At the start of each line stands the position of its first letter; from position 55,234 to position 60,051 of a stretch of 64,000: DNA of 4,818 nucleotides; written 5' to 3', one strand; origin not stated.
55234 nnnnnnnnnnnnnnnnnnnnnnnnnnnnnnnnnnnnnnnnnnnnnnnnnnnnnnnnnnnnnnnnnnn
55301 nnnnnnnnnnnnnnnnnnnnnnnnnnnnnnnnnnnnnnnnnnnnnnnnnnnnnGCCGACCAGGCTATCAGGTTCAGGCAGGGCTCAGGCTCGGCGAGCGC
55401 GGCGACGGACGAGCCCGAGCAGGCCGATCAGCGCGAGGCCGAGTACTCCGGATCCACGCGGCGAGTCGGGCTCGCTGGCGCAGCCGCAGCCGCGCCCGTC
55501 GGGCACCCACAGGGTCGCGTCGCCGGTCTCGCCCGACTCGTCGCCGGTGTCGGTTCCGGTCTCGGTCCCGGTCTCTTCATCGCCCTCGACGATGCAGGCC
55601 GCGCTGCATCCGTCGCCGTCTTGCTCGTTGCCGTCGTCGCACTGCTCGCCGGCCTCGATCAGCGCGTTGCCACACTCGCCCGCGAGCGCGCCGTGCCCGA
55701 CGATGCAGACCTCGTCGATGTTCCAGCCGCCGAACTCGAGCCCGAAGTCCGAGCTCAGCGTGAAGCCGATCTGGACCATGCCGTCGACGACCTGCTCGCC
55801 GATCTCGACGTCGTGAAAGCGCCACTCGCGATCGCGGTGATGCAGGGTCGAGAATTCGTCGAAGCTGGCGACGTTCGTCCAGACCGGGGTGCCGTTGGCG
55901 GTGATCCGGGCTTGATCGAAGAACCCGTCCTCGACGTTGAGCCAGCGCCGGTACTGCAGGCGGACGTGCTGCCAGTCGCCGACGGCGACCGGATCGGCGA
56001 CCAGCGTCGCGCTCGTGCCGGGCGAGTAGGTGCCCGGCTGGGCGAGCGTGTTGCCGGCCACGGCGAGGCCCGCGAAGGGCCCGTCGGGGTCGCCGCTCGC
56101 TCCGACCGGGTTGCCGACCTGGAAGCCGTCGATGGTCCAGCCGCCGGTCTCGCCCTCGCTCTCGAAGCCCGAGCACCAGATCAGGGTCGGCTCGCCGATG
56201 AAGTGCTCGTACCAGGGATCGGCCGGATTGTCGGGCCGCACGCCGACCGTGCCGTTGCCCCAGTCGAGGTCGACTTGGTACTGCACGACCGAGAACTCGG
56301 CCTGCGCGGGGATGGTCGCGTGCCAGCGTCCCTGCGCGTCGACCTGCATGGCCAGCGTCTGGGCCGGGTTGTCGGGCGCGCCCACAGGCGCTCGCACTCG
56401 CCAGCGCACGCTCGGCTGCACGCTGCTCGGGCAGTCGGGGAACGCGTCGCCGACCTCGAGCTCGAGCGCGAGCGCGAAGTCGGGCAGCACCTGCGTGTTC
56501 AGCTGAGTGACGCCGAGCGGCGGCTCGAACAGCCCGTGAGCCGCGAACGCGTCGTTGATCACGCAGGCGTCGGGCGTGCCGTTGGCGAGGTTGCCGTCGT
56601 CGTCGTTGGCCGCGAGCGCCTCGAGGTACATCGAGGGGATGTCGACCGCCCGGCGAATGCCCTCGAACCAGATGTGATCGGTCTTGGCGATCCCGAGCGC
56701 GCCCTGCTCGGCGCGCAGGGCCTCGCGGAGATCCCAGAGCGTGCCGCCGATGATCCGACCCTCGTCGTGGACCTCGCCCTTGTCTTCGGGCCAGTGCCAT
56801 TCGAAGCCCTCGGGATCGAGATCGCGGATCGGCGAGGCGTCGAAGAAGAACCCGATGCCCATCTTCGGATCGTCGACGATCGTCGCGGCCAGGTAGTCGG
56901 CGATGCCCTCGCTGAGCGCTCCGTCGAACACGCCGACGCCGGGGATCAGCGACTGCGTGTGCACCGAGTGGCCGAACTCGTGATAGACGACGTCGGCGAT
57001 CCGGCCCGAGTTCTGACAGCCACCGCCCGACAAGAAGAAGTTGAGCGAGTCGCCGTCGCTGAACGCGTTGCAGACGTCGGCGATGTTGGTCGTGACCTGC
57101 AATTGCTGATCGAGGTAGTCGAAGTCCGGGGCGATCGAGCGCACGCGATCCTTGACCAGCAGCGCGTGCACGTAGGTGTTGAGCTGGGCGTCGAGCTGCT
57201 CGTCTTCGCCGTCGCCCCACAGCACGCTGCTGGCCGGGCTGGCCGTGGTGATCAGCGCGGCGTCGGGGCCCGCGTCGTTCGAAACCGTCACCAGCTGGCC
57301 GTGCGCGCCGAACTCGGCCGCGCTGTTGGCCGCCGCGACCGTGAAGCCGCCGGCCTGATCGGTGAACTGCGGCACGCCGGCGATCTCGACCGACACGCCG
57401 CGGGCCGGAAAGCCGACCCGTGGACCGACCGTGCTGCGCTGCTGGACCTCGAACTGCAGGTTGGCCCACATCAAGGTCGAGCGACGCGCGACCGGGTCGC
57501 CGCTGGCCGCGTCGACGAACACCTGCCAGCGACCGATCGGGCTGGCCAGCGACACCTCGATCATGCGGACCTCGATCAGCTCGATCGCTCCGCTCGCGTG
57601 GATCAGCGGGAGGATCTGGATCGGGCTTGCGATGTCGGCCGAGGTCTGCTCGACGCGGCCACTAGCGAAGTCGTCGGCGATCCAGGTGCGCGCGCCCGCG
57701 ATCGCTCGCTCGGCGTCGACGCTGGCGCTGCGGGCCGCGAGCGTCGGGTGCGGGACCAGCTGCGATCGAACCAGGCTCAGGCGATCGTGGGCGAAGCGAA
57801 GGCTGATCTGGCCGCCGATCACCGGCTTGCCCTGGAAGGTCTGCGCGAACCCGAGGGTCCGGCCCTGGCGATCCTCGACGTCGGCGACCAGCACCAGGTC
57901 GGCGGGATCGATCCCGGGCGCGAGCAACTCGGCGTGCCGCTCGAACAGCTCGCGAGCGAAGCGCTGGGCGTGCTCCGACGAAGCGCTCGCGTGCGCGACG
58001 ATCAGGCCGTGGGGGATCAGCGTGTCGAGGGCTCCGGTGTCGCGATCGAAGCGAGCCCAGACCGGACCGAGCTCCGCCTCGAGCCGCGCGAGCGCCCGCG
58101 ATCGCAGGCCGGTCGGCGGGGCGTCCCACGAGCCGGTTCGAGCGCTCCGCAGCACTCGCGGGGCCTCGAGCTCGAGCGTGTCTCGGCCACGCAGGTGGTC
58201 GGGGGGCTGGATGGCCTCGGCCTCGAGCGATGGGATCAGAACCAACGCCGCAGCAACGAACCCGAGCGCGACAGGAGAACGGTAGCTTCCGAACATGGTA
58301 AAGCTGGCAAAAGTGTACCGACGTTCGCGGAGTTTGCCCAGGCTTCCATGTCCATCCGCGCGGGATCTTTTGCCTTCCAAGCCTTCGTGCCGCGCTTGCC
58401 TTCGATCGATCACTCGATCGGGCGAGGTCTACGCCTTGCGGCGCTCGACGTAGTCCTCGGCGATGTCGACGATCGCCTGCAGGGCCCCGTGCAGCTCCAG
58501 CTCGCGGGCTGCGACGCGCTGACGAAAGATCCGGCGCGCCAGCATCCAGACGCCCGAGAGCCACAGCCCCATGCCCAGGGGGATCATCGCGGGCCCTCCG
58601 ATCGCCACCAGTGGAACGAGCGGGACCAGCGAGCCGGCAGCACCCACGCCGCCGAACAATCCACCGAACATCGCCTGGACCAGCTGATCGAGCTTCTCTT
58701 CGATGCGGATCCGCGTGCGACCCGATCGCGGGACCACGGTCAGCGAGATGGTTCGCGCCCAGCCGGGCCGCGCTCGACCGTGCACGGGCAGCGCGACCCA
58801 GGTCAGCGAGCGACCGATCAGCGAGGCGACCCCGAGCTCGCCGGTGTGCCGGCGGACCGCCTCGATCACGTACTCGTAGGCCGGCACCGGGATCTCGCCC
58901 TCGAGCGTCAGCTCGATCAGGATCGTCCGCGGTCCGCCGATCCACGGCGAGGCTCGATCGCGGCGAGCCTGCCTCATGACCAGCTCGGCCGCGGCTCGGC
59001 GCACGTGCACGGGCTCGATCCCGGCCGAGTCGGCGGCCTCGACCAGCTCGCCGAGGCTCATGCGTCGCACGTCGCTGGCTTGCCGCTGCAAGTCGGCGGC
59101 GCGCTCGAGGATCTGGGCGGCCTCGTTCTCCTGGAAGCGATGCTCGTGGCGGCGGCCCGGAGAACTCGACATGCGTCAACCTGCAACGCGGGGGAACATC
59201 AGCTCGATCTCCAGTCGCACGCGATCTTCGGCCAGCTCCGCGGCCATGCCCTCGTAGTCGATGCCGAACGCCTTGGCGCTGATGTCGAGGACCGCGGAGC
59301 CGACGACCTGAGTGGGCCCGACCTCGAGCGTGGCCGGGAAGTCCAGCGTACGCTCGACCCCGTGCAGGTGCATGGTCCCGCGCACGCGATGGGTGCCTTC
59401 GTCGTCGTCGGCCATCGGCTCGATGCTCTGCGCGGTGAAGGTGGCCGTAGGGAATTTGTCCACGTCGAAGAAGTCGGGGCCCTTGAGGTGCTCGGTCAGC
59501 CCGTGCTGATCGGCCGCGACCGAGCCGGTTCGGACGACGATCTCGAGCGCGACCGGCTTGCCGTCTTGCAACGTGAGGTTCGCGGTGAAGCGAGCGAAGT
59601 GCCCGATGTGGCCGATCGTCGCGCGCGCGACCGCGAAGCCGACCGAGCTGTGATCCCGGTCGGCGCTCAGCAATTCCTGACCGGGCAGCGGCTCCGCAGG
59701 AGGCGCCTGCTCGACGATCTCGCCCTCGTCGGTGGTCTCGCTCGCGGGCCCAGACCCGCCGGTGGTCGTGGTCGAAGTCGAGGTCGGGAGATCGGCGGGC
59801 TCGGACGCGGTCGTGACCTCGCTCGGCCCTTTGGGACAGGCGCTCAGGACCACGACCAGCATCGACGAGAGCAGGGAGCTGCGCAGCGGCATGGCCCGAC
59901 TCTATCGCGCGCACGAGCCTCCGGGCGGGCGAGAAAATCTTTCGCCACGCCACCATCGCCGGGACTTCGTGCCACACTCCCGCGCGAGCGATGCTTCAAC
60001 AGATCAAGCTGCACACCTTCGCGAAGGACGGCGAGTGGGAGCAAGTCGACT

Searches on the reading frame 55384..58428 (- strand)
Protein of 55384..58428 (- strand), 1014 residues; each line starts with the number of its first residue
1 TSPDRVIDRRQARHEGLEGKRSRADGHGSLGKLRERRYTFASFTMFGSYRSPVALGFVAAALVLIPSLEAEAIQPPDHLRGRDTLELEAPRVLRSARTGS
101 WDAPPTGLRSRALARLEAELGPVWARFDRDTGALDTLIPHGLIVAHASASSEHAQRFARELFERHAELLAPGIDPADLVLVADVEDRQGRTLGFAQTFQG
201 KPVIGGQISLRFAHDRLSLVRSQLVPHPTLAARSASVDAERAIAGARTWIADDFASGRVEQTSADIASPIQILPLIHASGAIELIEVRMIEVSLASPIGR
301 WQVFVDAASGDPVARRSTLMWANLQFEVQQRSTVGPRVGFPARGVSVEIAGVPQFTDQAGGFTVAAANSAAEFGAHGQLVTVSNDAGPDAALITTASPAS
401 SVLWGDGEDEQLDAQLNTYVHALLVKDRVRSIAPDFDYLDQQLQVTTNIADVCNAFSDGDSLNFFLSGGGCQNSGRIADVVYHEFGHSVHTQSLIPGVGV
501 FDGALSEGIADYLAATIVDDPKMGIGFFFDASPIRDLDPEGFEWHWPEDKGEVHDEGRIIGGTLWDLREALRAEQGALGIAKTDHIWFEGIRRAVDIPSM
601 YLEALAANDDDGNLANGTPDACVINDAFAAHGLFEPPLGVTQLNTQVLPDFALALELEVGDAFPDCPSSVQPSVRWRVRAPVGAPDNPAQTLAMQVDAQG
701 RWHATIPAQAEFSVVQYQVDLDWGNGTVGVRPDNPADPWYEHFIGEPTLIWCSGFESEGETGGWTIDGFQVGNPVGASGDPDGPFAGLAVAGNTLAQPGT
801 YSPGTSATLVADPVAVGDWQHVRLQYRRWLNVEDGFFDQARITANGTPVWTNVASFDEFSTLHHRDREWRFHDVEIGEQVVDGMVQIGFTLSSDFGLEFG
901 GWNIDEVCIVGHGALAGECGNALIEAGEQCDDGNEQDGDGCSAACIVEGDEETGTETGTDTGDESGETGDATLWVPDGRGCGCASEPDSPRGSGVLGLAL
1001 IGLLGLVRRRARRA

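Call 15: search_protein_families(library=pfam, proteins=[window:55384-58428:-], max_evalue=0.0001)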
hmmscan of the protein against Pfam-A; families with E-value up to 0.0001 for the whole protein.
window:55384-58428:- (1014 aa): 1 family
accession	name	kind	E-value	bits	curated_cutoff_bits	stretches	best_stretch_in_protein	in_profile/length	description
PF13948.11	DUF4215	-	8.3e-05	23.2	27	0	918-945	20-46/47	Domain of unknown function (DUF4215)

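Call 79: search_protein_families(library=pfam, proteins=[window:55384-58413:-], max_evalue=1)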
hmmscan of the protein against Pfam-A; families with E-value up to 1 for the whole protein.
window:55384-58413:- (1009 aa): 2 families
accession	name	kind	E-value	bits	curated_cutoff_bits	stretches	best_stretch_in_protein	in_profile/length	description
PF13948.11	DUF4215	-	8.3e-05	23.2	27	1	913-940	20-46/47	Domain of unknown function (DUF4215)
PF07504.19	FTP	-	0.12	12.6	21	1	172-205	2-36/51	Fungalysin/Thermolysin Propeptide Motif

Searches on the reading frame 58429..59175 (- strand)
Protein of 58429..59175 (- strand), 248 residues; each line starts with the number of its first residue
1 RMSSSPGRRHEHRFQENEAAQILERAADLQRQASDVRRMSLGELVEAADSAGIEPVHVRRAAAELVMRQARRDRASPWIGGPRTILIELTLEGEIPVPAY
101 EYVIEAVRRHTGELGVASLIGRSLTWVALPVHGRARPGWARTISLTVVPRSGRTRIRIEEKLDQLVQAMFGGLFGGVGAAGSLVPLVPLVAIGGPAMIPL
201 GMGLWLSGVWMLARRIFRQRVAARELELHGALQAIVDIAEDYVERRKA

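Call 15: search_protein_families(library=pfam, proteins=[window:58429-59175:-], max_evalue=0.0001)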
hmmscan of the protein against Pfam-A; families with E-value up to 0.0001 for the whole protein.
window:58429-59175:- (248 aa): 0 families

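Call 79: search_protein_families(library=pfam, proteins=[window:58429-59175:-], max_evalue=1)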
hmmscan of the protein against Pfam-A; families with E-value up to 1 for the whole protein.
window:58429-59175:- (248 aa): 1 family
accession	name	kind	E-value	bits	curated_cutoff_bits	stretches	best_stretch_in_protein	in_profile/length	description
PF17383.7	kleA_kleC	-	0.25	12.1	25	1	10-39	17-46/76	Uncharacterized KorC regulated protein A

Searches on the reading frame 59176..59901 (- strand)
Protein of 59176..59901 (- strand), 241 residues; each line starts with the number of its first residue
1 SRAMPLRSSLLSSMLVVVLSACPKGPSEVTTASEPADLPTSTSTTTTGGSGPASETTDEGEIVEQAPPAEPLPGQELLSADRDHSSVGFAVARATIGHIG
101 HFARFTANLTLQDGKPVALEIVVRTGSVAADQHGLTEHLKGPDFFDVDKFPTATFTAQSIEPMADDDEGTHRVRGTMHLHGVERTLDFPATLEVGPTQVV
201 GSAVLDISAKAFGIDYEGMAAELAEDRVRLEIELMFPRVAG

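Call 15: search_protein_families(library=pfam, proteins=[window:59176-59901:-], max_evalue=0.0001)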
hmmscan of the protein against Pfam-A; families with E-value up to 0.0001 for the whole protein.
window:59176-59901:- (241 aa): 1 family
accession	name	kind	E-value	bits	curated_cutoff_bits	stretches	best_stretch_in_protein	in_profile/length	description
PF04264.18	YceI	-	9.6e-29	101.1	23.7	1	80-235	3-149/150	YceI-like domain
